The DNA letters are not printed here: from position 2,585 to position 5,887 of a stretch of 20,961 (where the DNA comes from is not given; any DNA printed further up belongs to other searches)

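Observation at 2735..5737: P-type ATPase with an intact motor but a rebuilt, nearly charge-free transport site (M4 PINIP, M6 His)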

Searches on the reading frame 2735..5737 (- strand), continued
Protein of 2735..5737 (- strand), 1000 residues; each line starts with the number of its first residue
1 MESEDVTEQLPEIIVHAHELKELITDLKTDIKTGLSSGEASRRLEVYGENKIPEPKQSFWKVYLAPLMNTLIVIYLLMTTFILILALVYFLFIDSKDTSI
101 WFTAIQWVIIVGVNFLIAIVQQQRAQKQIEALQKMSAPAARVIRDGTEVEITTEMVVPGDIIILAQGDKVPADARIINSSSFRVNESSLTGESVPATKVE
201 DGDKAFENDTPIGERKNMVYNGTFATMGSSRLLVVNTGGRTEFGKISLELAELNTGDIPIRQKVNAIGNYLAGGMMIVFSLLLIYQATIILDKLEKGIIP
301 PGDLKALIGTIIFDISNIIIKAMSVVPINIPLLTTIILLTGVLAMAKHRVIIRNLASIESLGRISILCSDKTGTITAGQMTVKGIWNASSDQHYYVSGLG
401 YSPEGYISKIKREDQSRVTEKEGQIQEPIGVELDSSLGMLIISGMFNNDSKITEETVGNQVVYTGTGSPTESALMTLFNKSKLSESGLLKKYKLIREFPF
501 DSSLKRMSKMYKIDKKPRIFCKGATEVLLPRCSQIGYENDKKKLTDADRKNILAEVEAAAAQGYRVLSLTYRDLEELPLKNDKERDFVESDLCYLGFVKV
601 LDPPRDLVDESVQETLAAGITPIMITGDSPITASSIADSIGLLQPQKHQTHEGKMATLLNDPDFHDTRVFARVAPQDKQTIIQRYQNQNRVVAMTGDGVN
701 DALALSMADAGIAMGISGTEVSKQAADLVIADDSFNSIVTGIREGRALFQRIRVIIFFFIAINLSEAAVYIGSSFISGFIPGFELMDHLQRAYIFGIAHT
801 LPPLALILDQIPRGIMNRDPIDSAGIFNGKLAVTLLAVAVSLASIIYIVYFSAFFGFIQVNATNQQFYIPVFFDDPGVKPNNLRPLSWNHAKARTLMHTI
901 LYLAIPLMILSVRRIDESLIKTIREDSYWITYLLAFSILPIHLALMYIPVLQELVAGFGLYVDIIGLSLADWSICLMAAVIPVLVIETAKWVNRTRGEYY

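Call 28: find_encoding_contigs(protein=P0075, flank=6000, max_places=2)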
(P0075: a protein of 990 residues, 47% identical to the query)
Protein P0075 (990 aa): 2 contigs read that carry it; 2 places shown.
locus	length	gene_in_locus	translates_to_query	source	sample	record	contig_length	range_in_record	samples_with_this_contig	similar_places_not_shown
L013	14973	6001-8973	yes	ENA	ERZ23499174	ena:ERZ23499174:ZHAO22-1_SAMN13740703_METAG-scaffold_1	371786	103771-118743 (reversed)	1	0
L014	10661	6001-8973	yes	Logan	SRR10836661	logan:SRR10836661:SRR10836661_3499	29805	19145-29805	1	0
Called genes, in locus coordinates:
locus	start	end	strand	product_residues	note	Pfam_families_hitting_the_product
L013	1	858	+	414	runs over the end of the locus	PF04015:DUF362, PF13183:Fer4_8 (faint), PF00037:Fer4 (faint), PF12797:Fer4_2 (faint), PF12837:Fer4_6 (faint), PF12838:Fer4_7 (weak), PF13237:Fer4_10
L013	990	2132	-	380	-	PF07690:MFS_1, PF00083:Sugar_tr (weak), PF07690:MFS_1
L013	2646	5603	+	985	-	PF00690:Cation_ATPase_N, PF00122:E1-E2_ATPase, PF00702:Hydrolase, PF13246:Cation_ATPase, PF00689:Cation_ATPase_C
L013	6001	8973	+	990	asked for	PF00690:Cation_ATPase_N, PF00122:E1-E2_ATPase, PF13246:Cation_ATPase, PF00702:Hydrolase, PF00689:Cation_ATPase_C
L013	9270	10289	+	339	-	PF01699:Na_Ca_ex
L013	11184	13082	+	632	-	PF17210:SdrD_B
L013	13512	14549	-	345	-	PF00742:Homoserine_dh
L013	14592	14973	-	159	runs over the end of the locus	PF05163:DinB, PF07609:DUF1572, PF04978:MST, PF12867:DinB_2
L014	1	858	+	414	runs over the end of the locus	PF04015:DUF362, PF13183:Fer4_8 (faint), PF00037:Fer4 (faint), PF12797:Fer4_2 (faint), PF12837:Fer4_6 (faint), PF12838:Fer4_7 (weak), PF13237:Fer4_10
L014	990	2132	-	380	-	PF07690:MFS_1, PF00083:Sugar_tr (weak), PF07690:MFS_1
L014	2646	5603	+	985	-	PF00690:Cation_ATPase_N, PF00122:E1-E2_ATPase, PF00702:Hydrolase, PF13246:Cation_ATPase, PF00689:Cation_ATPase_C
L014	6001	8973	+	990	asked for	PF00690:Cation_ATPase_N, PF00122:E1-E2_ATPase, PF13246:Cation_ATPase, PF00702:Hydrolase, PF00689:Cation_ATPase_C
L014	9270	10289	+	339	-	PF01699:Na_Ca_ex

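Call 29: find_encoding_contigs(protein=P0100, flank=6000, max_places=2)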
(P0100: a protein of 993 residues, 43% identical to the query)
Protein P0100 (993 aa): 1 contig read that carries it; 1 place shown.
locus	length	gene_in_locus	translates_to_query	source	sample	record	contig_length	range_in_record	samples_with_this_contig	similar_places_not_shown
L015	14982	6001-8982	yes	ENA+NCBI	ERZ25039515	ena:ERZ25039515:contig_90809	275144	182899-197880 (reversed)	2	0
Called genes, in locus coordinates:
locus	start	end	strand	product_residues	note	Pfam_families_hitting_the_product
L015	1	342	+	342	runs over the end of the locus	PF00294:PfkB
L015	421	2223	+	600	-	-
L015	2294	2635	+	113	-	-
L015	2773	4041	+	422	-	PF01935:DUF87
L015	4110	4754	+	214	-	PF13483:Lactamase_B_3, PF12706:Lactamase_B_2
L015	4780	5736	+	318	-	PF02737:3HCDH_N, PF03446:NAD_binding_2 (faint), PF00725:3HCDH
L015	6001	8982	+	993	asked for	PF00690:Cation_ATPase_N, PF00122:E1-E2_ATPase, PF13246:Cation_ATPase, PF00702:Hydrolase, PF00689:Cation_ATPase_C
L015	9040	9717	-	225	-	PF00156:Pribosyltran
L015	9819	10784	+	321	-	PF01261:AP_endonuc_2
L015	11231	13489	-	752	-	PF03104:DNA_pol_B_exo1 (weak), PF00136:DNA_pol_B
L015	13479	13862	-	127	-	PF26485:DUF8156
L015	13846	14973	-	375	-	PF08423:Rad51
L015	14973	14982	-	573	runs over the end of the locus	-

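Call 30: list_cluster_members(proteins=[P0148, P0152, P0153, P0156, P0158, P0169, P0143, P0145, P0133, P0128])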
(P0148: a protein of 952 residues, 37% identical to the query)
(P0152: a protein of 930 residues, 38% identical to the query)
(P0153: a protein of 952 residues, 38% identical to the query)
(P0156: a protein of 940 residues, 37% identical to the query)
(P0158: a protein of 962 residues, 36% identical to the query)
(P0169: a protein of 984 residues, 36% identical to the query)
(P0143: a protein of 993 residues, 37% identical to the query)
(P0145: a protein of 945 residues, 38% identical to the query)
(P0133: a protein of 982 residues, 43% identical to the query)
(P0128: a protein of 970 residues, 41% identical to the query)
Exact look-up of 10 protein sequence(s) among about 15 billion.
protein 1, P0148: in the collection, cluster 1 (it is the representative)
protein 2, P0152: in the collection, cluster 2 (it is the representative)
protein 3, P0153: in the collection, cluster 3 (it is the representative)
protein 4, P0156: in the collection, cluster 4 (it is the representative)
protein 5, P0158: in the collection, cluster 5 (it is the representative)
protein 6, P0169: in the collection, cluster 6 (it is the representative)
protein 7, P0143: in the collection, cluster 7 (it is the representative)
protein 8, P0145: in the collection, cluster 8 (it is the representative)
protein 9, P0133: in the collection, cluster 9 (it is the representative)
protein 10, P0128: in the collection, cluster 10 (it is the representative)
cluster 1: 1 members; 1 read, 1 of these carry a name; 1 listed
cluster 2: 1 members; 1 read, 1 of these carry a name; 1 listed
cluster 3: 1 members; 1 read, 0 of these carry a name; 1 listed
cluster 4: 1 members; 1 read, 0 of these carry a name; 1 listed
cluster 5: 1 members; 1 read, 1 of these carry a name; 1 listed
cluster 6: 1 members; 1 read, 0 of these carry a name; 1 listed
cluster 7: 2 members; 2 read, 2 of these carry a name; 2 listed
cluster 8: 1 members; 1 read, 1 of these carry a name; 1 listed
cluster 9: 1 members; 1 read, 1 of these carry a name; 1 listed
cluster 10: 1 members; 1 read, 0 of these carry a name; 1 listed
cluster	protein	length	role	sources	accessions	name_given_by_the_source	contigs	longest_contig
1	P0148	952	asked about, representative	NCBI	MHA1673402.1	MAG: cation-translocating P-type ATPase, partial [Promethearchaeota archaeon]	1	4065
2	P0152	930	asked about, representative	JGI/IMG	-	Ca2+-transporting ATPase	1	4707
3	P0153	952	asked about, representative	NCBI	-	-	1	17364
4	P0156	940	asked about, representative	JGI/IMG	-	-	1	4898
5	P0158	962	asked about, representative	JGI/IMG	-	Ca2+-transporting ATPase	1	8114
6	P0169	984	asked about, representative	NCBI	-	-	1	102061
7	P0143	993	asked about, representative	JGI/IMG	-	P-type Ca2+ transporter type 2C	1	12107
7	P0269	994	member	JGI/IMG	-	P-type Ca2+ transporter type 2C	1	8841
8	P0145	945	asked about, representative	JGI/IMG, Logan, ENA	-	Ca2+-transporting ATPase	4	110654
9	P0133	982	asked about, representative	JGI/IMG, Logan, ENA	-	Ca2+-transporting ATPase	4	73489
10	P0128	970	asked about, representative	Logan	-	-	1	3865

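Call 31: predict_structure(alignment_id=A1)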
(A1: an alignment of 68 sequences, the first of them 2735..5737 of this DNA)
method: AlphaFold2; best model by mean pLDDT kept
length: 1000 residues; sequences in the alignment: 68
mean_pLDDT: 84.0   pTM: 0.76
mean pLDDT of the five models: 84.0, 82.8, 79.3, 78.5, 76.4
residues with pLDDT >= 90: 284; 70-90: 620; 50-70: 86; < 50: 10
segments of 3 or more residues with pLDDT < 50: 1-8
pLDDT, mean of each block of 10 residues (from residue 1): 43 76 85 86 84 62 63 86 90 84 84 80 69 60 88 87 83 87 71 69 82 82 78 87 72 58 80 89 88 85 85 88 84 79 82 77 89 79 91 88 88 77 83 90 89 75 78 91 89 85 79 90 89 91 92 89 88 87 84 94 87 90 88 84 86 90 91 85 90 82 82 73 76 87 89 90 91 81 84 82 85 80 74 93 96 94 92 81 88 95 94 87 84 91 93 85 92 97 95 84
secondary structure, 60 per line:
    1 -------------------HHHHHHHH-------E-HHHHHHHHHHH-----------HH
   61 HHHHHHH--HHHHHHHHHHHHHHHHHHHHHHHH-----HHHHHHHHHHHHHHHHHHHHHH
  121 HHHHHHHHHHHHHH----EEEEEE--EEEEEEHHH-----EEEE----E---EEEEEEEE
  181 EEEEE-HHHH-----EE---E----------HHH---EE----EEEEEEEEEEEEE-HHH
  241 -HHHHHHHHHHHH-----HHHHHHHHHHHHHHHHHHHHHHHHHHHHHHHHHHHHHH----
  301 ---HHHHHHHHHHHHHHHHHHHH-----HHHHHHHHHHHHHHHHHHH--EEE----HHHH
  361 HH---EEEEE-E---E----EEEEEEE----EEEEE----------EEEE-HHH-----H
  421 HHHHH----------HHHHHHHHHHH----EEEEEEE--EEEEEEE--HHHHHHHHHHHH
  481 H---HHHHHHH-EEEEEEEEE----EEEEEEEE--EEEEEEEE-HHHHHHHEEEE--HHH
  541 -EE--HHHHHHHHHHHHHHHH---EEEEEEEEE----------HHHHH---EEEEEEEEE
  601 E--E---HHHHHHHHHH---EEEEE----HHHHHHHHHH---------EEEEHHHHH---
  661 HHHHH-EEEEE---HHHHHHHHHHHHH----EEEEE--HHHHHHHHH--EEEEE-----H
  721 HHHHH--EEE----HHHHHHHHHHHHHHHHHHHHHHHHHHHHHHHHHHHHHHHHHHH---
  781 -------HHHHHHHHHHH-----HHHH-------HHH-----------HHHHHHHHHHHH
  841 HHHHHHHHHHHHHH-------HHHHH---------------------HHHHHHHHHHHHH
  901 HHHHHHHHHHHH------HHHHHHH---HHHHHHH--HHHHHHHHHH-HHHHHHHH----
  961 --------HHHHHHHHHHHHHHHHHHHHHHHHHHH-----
elements in order (helices of 4 or more, strands of 3 or more residues): H20-27 H37-47 H59-67 H70-93 H99-134 E139-144 E147-152 E161-164 E173-185 H187-190 E224-236 H242-253 H259-296 H304-323 H329-347 E350-352 H357-362 E366-370 E381-387 E392-396 E407-410 H420-425 H436-446 E451-457 E460-466 H469-481 H485-491 E493-501 E506-513 E516-523 H525-531 E532-535 H546-561 E565-573 H584-588 E592-601 H608-617 E621-625 H630-639 E649-652 H653-657 H661-665 E667-671 H675-687 E692-696 H699-707 E710-714 H720-725 E728-730 H735-777 H788-798 H804-807 H829-854 H862-866 H888-912 H919-925 H929-935 H938-947 H949-956 H969-995

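Call 34: fold_search(model_id=the predicted structure, library=pdb)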
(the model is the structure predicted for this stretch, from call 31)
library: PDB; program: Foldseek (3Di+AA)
matches with E <= 10: 500; with E <= 0.001: 273
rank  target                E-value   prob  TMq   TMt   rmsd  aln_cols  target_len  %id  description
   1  7yam                  2.8e-56  1.00  0.66  0.74   6.9       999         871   25  CryoEM structure of SPCA1a in E2P state (released 2023-03-22)
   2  7w7u                  3.6e-56  1.00  0.70  0.70   7.1      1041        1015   26  The 'Ca2+-unbound' BeF3- of SERCA2b (released 2022-12-14)
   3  5zmw                  4.7e-56  1.00  0.69  0.69   8.3      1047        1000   27  Crystal structure of the E309Q mutant of SR Ca2+-ATPase in E2(TG) (released 2019-04-03)
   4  8iwt                  5.6e-56  1.00  0.66  0.73   7.1       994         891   25  hSPCA1 in the early E2P state (released 2023-12-27)
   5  4kyt_A                1.2e-55  1.00  0.72  0.73   7.1      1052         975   26  The structure of superinhibitory phospholamban bound to the calcium pump SERCA1a (released 2013-09-04)
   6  6ln5                  2.9e-55  1.00  0.70  0.69   8.0      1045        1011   26  CryoEM structure of SERCA2b T1032stop in E1-2Ca2+-AMPPCP (class1) (released 2020-08-26)
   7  6ln8                  3.4e-55  1.00  0.70  0.70   7.1      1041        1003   26  CryoEM structure of SERCA2b T1032stop in E2-BeF3- state (class1) (released 2020-08-26)
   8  6lle                  3.8e-55  1.00  0.67  0.65   8.5      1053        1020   26  CryoEM structure of SERCA2b WT in E1-2Ca2+-AMPPCP state. (released 2020-08-26)
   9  4y3u_A                4.7e-55  1.00  0.72  0.74   7.0      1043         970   26  The structure of phospholamban bound to the calcium pump SERCA1a (released 2015-02-25)
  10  8iwu                  5.6e-55  1.00  0.64  0.71   7.6      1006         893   25  hSPCA1 in the E2~P state (released 2023-12-27)
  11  5zmv                  8.9e-55  1.00  0.75  0.75   6.2      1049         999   27  Crystal structure of the E309A mutant of SR Ca2+-ATPase in E2(TG) (released 2018-12-12)
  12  8owa                  9.7e-55  1.00  0.75  0.76   6.2      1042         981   27  SR Ca(2+)-ATPase in the E2 state complexed with the photoswitch-thapsigargin derivative AzTG-4 (released 2023-06-21)
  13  4ycm                  1.2e-54  1.00  0.75  0.76   6.1      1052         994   27  Crystal structure of the calcium pump with bound marine macrolide BLS (released 2016-01-13)
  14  6lly                  1.9e-54  1.00  0.70  0.69   7.2      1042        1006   26  CryoEM structure of SERCA2b WT in E2-BeF3- state (released 2020-08-26)
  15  6rb2                  1.9e-54  1.00  0.67  0.67   8.9      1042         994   26  Structure of the (SR)Ca2+-ATPase mutant E340A in the Ca2-E1-CaAMPPCP form (released 2020-05-06)
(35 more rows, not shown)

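Call 35: find_encoding_contigs(protein=P0081, flank=6000, max_places=1)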
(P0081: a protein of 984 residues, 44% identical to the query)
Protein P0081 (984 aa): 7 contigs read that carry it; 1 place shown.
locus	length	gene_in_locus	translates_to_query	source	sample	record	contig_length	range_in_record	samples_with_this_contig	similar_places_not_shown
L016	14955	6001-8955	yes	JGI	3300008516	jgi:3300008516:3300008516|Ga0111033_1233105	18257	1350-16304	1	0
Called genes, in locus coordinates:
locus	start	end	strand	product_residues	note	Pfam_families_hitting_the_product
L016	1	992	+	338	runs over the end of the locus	PF00781:DAGK_cat, PF19279:YegS_C (weak)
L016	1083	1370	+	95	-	PF01918:Alba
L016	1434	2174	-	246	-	PF02463:SMC_N, PF00005:ABC_tran, PF13401:AAA_22 (weak), PF13304:AAA_21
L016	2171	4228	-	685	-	PF01297:ZnuA, PF00950:ABC-3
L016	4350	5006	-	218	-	PF06745:ATPase, PF24336:DUF7504 (weak), PF05763:DUF835 (weak)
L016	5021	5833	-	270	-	PF01909:NTP_transf_2 (weak)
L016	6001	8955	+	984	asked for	PF00690:Cation_ATPase_N, PF00122:E1-E2_ATPase, PF13246:Cation_ATPase, PF00702:Hydrolase, PF00689:Cation_ATPase_C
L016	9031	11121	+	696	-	PF13510:Fer2_4, PF00070:Pyr_redox (faint), PF00890:FAD_binding_2 (weak), PF03486:HI0933_like (weak), PF07992:Pyr_redox_2, PF12831:FAD_oxidored, PF13187:Fer4_9 (weak), PF04324:Fer2_BFD, +7 more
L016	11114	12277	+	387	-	PF00890:FAD_binding_2 (weak), PF01134:GIDA (faint), PF01266:DAO, PF01946:Thi4, PF03486:HI0933_like (faint), PF07992:Pyr_redox_2 (faint), PF12831:FAD_oxidored (faint), PF13738:Pyr_redox_3 (faint)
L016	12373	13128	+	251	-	PF00071:Ras (faint)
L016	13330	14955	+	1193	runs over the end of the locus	?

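Call 36: find_encoding_contigs(protein=P0145, flank=6000, max_places=1)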
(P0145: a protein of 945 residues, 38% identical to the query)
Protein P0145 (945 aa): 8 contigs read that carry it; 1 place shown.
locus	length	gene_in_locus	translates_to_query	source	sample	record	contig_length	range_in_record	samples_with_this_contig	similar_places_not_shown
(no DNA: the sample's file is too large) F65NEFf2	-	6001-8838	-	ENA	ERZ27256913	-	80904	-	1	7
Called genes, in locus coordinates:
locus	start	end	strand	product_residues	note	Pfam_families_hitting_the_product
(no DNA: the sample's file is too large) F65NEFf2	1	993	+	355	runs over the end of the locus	PF01408:GFO_IDH_MocA, PF22725:GFO_IDH_MocA_C3, PF02894:GFO_IDH_MocA_C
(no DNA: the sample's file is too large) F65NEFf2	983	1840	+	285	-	PF00106:adh_short, PF08659:KR (weak), PF13561:adh_short_C2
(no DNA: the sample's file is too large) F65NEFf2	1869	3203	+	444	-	PF02348:CTP_transf_3, PF13419:HAD_2 (faint), PF08282:Hydrolase_3 (weak)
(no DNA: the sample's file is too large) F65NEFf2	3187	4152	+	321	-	PF03102:NeuB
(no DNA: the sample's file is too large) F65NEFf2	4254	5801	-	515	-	-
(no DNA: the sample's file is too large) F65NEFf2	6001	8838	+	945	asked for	PF00690:Cation_ATPase_N, PF00122:E1-E2_ATPase, PF13246:Cation_ATPase, PF00702:Hydrolase, PF00689:Cation_ATPase_C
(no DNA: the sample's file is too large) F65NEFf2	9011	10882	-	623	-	-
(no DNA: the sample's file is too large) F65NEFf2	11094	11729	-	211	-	PF13248:Zn_ribbon_3 (weak), PF13240:Zn_Ribbon_1 (weak)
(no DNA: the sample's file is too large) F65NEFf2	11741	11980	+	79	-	-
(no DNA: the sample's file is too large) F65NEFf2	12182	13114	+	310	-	-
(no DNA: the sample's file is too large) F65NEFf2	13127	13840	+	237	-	PF02811:PHP (weak)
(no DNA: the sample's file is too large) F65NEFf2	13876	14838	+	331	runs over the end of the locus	PF00288:GHMP_kinases_N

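Call 37: find_encoding_contigs(protein=P0169, flank=6000, max_places=1)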
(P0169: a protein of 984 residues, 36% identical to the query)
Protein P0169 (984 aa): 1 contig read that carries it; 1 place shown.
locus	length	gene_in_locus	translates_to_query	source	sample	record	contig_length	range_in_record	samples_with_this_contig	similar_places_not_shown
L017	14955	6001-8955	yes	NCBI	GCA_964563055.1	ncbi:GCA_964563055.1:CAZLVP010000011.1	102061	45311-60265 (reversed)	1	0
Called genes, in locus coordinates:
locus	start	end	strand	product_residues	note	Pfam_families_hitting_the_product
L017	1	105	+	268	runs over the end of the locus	PF13207:AAA_17 (faint), PF00406:ADK, PF05191:ADK_lid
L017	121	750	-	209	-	PF13344:Hydrolase_6 (faint), PF00702:Hydrolase, PF13242:Hydrolase_like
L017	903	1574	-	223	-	PF00702:Hydrolase (weak), PF13419:HAD_2, PF13242:Hydrolase_like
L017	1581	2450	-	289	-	-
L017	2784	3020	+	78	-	PF10884:DUF2683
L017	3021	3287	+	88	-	PF05016:ParE_toxin (weak)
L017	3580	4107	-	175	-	PF01613:Flavin_Reduct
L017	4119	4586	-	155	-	-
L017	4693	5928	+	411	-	PF08323:Glyco_transf_5 (weak), PF13439:Glyco_transf_4, PF13579:Glyco_trans_4_4, PF20706:GT4-conflict, PF00534:Glycos_transf_1, PF13692:Glyco_trans_1_4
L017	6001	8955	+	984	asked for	PF00690:Cation_ATPase_N, PF00122:E1-E2_ATPase, PF13246:Cation_ATPase, PF00702:Hydrolase, PF12710:HAD (faint), PF00689:Cation_ATPase_C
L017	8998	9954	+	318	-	PF00106:adh_short (weak), PF01073:3Beta_HSD, PF01370:Epimerase, PF02719:Polysacc_synt_2 (weak), PF04321:RmlD_sub_bind, PF13460:NAD_binding_10 (weak), PF16363:GDP_Man_Dehyd, PF07993:NAD_binding_4, +1 more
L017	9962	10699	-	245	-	PF02586:SRAP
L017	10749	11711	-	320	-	PF05496:RuvB_N (faint), PF25199:nSTAND_NTPase5 (weak), PF00004:AAA, PF13177:DNA_pol3_delta2, PF25361:AAA_lid_RFC1, PF08542:Rep_fac_C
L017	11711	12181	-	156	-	PF02502:LacAB_rpiB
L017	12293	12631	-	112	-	-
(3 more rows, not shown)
